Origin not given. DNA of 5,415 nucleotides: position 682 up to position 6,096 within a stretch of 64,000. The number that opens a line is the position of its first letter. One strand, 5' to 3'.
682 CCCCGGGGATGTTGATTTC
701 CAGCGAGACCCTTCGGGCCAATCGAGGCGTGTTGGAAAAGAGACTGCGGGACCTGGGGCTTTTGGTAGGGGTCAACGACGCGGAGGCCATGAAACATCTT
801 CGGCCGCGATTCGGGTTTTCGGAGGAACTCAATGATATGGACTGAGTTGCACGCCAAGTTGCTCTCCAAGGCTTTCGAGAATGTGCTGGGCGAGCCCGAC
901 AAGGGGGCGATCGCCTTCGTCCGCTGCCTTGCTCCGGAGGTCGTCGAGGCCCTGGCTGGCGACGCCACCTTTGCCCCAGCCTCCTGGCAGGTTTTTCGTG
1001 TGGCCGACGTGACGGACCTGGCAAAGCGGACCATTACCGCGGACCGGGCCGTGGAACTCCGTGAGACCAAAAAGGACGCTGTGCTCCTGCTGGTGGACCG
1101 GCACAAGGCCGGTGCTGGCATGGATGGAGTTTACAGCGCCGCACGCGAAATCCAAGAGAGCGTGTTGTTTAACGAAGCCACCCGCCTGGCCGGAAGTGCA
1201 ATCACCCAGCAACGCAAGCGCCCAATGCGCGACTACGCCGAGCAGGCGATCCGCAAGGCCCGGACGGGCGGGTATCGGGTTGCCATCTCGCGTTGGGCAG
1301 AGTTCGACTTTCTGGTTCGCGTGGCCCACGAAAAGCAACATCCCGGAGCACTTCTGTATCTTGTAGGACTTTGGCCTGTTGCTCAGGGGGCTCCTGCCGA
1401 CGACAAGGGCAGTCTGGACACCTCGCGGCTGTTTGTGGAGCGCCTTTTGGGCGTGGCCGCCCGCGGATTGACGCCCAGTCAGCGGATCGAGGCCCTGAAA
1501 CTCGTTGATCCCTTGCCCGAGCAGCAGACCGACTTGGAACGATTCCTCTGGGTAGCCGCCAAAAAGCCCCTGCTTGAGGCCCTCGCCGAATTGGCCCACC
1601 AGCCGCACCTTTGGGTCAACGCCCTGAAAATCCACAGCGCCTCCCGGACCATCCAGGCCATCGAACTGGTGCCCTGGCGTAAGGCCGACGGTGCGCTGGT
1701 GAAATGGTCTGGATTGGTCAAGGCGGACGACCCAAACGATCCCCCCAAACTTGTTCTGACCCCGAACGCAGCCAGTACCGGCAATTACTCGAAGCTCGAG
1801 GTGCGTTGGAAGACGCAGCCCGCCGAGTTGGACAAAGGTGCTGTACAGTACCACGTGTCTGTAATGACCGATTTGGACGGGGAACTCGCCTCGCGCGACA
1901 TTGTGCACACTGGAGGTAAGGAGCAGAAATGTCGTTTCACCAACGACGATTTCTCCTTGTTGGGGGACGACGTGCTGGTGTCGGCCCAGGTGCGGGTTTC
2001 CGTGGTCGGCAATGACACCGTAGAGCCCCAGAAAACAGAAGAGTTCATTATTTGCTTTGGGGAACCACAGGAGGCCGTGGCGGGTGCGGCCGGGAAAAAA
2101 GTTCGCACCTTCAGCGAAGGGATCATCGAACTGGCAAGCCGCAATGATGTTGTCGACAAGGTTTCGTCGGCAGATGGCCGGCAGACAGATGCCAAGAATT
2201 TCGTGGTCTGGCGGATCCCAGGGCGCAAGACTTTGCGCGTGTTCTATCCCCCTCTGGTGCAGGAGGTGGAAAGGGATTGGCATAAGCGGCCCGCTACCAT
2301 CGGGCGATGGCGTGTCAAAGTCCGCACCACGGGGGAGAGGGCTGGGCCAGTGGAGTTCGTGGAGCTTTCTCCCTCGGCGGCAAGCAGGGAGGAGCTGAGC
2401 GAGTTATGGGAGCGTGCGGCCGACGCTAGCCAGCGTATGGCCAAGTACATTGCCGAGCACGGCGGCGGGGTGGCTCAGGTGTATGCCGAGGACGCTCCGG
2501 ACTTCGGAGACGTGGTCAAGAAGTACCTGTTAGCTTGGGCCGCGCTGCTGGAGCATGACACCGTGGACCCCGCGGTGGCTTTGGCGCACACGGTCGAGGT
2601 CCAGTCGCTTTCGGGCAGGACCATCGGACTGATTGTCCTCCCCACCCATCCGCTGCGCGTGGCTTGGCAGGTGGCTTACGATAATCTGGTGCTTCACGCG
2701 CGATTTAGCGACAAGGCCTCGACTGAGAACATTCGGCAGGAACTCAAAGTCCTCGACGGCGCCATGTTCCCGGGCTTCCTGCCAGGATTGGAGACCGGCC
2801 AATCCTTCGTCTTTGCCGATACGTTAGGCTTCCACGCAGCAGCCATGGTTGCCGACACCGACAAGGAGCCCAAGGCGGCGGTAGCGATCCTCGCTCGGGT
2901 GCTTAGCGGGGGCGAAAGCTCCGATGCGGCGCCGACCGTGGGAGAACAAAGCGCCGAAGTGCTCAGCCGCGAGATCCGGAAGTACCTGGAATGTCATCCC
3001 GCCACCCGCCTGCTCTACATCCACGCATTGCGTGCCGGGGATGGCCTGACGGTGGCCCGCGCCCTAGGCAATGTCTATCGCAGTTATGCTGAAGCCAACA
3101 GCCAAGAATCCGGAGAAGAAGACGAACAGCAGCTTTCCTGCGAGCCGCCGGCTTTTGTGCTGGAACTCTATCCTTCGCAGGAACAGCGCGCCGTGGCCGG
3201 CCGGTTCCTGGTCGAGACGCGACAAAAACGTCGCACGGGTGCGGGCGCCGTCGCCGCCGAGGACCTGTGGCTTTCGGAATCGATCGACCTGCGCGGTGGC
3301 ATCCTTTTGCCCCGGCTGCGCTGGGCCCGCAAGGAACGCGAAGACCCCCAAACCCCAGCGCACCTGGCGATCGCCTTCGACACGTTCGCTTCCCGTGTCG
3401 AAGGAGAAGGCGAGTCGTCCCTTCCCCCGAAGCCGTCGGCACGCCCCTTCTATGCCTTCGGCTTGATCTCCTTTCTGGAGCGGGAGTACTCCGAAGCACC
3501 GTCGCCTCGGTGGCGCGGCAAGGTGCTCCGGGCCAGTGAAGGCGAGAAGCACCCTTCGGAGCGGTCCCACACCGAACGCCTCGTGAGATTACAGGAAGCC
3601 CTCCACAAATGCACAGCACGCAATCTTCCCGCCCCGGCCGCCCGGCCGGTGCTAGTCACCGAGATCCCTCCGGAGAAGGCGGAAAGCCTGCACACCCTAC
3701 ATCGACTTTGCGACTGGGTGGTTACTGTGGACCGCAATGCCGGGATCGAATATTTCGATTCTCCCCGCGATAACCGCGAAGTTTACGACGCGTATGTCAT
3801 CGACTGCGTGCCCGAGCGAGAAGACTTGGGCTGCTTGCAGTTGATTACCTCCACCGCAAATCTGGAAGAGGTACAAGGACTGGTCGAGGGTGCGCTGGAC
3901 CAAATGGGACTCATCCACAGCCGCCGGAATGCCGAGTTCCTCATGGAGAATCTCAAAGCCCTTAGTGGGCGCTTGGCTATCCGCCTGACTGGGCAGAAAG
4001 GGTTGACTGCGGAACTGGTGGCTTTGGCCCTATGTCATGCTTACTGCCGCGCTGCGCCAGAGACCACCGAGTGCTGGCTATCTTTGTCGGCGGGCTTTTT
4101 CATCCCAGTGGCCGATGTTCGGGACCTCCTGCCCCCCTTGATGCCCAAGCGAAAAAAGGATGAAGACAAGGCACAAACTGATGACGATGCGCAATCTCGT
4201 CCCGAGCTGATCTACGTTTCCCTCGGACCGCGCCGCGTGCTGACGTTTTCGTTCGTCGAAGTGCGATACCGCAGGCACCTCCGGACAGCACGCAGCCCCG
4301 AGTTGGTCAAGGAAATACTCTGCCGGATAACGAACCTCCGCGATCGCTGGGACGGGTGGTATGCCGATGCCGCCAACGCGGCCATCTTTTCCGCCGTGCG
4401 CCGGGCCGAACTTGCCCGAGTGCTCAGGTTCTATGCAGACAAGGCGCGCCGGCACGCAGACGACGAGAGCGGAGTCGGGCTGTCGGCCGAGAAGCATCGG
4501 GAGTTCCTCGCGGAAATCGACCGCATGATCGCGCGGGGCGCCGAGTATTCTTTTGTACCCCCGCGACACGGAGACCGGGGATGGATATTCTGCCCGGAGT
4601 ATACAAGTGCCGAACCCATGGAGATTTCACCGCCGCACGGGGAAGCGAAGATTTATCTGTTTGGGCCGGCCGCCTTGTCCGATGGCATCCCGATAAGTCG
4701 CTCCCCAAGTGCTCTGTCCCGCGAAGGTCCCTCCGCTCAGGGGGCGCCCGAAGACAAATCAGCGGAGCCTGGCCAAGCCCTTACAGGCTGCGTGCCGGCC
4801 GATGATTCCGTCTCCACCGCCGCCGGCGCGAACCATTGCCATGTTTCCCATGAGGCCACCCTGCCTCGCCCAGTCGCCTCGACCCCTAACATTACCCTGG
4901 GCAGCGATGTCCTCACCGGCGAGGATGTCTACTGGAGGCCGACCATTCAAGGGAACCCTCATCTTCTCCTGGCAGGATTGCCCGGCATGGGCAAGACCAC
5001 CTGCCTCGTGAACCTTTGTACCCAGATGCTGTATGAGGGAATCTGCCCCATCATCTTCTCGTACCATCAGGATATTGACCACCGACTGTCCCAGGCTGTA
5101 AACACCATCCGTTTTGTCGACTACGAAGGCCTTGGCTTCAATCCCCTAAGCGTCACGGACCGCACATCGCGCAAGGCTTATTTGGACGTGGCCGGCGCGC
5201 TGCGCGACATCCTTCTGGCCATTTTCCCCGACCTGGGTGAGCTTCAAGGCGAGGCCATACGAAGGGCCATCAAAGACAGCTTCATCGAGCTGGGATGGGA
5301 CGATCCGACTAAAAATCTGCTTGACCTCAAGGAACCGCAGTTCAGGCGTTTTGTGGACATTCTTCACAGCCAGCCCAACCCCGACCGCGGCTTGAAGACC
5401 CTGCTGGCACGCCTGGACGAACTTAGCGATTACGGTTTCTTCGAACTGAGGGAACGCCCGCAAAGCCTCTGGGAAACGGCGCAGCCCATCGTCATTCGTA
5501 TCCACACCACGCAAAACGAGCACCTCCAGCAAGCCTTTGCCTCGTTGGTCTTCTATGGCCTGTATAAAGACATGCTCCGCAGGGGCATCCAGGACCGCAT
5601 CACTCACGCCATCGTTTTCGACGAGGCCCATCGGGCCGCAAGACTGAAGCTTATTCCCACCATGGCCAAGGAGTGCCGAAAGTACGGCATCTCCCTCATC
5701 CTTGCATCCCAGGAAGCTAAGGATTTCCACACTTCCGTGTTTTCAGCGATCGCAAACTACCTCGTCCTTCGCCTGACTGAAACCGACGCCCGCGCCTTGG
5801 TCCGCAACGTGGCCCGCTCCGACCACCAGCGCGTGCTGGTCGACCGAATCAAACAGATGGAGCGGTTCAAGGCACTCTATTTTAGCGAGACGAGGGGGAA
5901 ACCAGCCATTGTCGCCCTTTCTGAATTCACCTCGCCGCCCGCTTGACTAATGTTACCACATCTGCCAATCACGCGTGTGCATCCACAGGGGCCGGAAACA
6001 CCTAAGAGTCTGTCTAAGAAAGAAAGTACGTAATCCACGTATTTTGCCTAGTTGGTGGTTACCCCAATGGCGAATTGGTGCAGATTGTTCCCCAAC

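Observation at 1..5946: Coupled two-gene module ending in a 1704-aa HerA/FtsK-type ATPase: candidate DptG/DptH-like or novel defence system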

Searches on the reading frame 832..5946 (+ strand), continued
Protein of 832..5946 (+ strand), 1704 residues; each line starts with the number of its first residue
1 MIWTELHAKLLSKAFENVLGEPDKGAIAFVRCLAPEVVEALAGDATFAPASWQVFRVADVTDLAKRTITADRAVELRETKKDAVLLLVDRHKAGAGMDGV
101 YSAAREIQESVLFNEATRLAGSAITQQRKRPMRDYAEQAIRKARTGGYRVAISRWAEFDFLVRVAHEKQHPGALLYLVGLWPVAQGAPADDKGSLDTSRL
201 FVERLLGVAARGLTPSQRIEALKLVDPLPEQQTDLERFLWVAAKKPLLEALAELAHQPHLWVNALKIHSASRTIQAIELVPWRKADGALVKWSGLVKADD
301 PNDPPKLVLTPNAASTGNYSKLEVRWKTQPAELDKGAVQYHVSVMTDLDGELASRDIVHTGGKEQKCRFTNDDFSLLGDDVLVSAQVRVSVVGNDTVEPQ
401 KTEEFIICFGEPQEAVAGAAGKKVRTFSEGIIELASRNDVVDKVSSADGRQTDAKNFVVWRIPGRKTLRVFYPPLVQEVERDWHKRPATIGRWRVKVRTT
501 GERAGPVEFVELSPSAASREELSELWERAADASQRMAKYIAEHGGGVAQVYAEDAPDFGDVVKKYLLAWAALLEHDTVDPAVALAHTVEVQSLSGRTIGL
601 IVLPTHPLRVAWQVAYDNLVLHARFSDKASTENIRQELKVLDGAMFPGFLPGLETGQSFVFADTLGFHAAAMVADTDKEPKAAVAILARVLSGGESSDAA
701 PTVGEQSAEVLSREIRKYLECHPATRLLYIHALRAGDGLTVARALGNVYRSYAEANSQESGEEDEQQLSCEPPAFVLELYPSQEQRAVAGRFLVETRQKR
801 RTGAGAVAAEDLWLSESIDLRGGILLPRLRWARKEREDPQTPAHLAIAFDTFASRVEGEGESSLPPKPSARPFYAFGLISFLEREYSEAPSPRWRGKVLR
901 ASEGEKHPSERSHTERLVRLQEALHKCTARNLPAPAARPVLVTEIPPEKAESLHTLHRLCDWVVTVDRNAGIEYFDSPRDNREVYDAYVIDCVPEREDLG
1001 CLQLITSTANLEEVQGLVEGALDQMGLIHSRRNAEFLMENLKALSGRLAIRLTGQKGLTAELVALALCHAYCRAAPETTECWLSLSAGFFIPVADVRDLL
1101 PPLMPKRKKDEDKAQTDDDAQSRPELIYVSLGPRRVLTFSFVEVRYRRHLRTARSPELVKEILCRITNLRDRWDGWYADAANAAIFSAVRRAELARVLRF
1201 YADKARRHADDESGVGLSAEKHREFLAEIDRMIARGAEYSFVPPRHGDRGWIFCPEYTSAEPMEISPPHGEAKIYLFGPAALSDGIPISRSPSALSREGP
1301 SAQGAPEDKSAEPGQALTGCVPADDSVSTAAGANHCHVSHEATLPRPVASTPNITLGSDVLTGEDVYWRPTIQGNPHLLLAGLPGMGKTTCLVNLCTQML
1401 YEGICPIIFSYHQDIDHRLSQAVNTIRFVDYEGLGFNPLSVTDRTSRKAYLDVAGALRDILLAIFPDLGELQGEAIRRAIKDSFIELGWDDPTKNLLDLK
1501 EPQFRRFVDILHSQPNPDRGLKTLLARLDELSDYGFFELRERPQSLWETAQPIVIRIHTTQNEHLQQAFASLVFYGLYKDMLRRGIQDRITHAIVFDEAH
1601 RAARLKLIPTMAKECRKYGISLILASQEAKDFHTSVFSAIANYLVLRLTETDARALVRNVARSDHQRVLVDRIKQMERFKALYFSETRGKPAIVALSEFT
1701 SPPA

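Call 96: search_protein_families(library=pfam, proteins=[L022:1-1611:+, L026:16639-17622:+, L003:11792-15253:+, L003:15285-18524:+, L010:12602-14569:+], max_evalue=0.0001)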
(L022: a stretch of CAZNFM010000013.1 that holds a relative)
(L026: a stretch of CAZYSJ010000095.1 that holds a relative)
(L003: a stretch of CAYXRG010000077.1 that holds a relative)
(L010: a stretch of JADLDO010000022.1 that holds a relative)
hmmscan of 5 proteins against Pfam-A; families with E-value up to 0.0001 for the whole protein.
L022:1-1611:+ (536 aa): 4 families
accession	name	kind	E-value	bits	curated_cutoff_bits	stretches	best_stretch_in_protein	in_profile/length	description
PF04851.21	ResIII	-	1.8e-10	41.4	22.5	1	3-73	97-163/164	Type III restriction enzyme, res subunit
PF08463.15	EcoEI_R_C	-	1.7e-08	35.2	24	1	381-517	1-142/163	EcoEI R protein C-terminal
PF18766.7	SWI2_SNF2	-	7.6e-07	29.4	26.7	1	37-120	119-189/221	SWI2/SNF2 ATPase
PF00271.37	Helicase_C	-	3.1e-06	27.8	23.5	1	188-300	10-109/110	Helicase conserved C-terminal domain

L026:16639-17622:+ (327 aa): 1 family
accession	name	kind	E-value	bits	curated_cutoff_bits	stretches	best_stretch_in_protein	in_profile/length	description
PF19952.5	DUF6414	-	1.3e-37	130.5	25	1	13-326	1-283/283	Domain of unknown function (DUF6414)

L003:11792-15253:+ (1153 aa): 6 families
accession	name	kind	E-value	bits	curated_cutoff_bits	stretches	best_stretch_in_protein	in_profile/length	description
PF00271.37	Helicase_C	-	8.2e-17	61.9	23.5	1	734-854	2-110/110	Helicase conserved C-terminal domain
PF00176.29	SNF2-rel_dom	-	5e-12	45.9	24.9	1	262-324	1-69/290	SNF2-related domain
PF04851.21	ResIII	-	3e-09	37.5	22.5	0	346-392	121-163/164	Type III restriction enzyme, res subunit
PF13091.12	PLDc_2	-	1e-08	35.5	27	1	53-199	34-132/132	PLD-like domain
PF00270.35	DEAD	-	1.1e-07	32.2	26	1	334-394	104-162/167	DEAD/DEAH box helicase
PF09565.16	RE_NgoFVII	-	1.6e-05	24.7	23.8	1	122-196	72-146/162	NgoFVII restriction endonuclease N-terminal PLD domain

L003:15285-18524:+ (1079 aa): 3 families
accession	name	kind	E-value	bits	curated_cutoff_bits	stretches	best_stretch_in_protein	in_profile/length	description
PF07669.17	Eco57I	-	1.6e-22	80.8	25.3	1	561-788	1-140/171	Eco57I restriction-modification methylase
PF20473.4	MmeI_Mtase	-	1.2e-08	34.9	27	1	472-583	8-85/259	MmeI, DNA-methyltransferase domain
PF25120.1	DUF7814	-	7.8e-06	26.2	27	1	231-280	122-169/228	Domain of unknown function (DUF7814)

L010:12602-14569:+ (655 aa): 2 families
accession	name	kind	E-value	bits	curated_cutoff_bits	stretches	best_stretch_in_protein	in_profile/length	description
PF13091.12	PLDc_2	-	2.7e-31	108.6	27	2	285-429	3-132/132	PLD-like domain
PF00932.25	LTD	-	3.5e-08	34.2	34.3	1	58-183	4-108/109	Lamin Tail Domain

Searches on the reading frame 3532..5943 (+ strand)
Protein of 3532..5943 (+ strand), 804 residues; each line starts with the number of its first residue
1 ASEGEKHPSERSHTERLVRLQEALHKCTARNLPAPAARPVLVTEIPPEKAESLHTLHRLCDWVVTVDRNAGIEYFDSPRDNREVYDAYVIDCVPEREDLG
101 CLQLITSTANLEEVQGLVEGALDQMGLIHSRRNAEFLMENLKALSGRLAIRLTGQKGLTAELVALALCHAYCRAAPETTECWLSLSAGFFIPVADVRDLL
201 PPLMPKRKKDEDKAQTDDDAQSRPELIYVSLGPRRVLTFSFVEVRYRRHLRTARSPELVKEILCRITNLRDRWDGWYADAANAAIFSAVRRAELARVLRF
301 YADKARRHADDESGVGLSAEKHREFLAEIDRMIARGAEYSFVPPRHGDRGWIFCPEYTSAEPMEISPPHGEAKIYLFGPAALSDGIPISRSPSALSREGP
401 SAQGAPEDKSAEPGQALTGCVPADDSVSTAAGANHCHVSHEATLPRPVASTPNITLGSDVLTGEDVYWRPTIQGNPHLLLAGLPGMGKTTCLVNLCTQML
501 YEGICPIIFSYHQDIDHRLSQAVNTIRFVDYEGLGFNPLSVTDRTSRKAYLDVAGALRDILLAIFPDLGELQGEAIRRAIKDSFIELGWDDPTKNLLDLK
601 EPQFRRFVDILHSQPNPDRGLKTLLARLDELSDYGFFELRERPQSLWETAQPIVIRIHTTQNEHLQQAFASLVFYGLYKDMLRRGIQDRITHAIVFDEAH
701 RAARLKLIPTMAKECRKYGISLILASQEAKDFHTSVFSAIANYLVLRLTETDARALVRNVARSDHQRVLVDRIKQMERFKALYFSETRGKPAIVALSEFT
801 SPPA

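Call 45: predict_structure(alignment_id=A2)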
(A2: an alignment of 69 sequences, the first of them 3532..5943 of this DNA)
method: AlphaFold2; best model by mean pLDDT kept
length: 804 residues; sequences in the alignment: 69
mean_pLDDT: 70.8   pTM: 0.47
mean pLDDT of the five models: 70.8, 70.4, 69.6, 69.4, 69.1
residues with pLDDT >= 90: 192; 70-90: 294; 50-70: 119; < 50: 199
segments of 3 or more residues with pLDDT < 50: 1-13, 41-45, 52-109, 154-156, 204-221, 385-448, 733-736, 738-766
pLDDT, mean of each block of 10 residues (from residue 1): 33 58 64 52 50 43 32 39 40 33 34 71 75 84 67 55 89 89 93 77 47 40 76 90 92 93 90 78 63 86 87 88 95 86 88 92 90 93 52 29 31 34 33 28 40 85 87 75 73 90 91 88 88 83 88 92 87 94 96 93 94 90 92 84 77 86 86 87 84 85 67 78 77 50 35 39 48 64 67 77 53
secondary structure, 60 per line:
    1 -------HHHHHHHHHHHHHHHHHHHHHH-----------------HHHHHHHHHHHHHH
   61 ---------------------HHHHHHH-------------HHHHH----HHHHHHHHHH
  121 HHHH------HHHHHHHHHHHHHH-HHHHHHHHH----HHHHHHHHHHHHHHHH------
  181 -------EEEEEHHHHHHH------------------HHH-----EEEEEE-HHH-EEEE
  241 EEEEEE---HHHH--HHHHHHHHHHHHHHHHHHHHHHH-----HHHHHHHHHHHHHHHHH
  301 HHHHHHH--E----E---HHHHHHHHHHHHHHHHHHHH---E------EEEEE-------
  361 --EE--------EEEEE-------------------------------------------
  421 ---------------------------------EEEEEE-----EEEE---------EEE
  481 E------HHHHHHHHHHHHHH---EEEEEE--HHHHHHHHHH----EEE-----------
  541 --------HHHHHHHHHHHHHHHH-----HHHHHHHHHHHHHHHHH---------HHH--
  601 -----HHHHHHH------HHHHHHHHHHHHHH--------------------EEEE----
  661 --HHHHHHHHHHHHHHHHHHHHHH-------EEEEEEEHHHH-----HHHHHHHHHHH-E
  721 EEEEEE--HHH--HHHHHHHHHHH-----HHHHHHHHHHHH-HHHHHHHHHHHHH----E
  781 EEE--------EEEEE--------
elements in order (helices of 4 or more, strands of 3 or more residues): H8-29 H47-60 H82-88 H102-106 H111-124 H131-144 H146-154 H159-174 E188-192 H193-199 E226-231 E237-246 H250-253 H256-278 H284-307 H319-338 E349-353 E373-377 E454-459 E465-468 E478-481 H488-501 E505-510 H513-522 E527-529 H549-564 H570-586 H606-612 H619-632 E653-656 H663-684 E692-698 H699-702 H708-718 E720-726 H734-744 H750-761 H763-775 E780-783 E792-796
